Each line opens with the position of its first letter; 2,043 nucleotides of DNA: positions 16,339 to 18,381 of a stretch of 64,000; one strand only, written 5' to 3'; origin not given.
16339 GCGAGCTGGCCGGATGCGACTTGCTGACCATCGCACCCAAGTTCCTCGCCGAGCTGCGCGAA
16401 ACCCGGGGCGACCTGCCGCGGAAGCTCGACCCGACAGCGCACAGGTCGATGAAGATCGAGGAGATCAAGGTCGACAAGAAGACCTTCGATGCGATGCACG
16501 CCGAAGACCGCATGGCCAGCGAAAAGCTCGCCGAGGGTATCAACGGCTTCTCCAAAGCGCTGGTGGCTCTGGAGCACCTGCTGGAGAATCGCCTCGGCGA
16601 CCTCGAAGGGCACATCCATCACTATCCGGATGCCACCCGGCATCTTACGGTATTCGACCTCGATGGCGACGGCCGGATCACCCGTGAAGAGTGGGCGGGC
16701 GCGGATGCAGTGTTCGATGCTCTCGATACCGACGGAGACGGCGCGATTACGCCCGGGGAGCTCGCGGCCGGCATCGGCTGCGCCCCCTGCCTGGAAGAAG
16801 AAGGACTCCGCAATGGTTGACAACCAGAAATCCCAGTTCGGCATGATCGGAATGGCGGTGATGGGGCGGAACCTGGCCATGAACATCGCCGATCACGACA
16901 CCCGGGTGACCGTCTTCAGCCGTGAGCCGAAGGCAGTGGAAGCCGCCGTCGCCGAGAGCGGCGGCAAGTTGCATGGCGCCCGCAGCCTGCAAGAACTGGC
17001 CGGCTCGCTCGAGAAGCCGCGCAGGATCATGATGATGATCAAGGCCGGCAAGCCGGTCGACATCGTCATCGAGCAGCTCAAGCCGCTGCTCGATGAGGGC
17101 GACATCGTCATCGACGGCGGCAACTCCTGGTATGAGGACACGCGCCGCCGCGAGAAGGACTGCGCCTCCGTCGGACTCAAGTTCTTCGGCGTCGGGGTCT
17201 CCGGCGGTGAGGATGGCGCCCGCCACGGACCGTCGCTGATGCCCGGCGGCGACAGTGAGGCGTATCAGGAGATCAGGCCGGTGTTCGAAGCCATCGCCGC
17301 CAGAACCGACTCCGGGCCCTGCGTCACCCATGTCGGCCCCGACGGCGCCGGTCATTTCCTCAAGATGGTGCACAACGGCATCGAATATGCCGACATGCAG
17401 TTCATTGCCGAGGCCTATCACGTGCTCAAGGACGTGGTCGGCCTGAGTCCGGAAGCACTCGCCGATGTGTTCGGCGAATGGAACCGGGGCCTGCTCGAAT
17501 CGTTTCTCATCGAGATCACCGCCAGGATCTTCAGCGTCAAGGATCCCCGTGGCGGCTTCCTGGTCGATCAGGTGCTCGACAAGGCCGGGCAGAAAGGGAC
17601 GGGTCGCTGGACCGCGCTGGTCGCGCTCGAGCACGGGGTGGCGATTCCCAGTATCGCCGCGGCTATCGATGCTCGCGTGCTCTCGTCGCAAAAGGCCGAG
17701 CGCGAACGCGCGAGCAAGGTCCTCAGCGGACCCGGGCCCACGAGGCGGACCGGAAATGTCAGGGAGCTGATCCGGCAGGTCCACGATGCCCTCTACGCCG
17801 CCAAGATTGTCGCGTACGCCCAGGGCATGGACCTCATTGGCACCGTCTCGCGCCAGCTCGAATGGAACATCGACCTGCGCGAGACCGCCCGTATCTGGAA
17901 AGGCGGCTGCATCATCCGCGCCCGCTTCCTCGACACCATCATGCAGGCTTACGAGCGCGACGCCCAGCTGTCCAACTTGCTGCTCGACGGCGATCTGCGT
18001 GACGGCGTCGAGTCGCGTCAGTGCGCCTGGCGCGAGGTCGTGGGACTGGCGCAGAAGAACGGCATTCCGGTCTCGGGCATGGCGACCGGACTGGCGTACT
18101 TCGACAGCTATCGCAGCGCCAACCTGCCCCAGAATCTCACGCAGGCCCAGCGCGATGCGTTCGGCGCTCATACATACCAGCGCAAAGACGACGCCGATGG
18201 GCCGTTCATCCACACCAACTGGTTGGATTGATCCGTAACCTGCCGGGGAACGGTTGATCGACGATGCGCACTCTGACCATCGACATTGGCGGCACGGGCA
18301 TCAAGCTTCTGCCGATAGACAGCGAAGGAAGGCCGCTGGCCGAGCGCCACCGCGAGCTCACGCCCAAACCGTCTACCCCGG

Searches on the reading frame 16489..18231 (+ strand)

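Call 72: search_protein_families(library=pfam, proteins=[window:16489-18231:+], max_evalue=0.00001)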
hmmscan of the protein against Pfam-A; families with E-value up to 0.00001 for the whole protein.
window:16489-18231:+ (580 aa): 2 families
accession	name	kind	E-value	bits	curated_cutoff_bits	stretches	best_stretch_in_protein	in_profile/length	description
PF00393.24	6PGD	-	1.3e-115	386.2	27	1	288-578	1-290/290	6-phosphogluconate dehydrogenase, C-terminal domain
PF03446.21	NAD_binding_2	-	3.7e-47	160.8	21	1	117-283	2-161/161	NAD binding domain of 6-phosphogluconate dehydrogenase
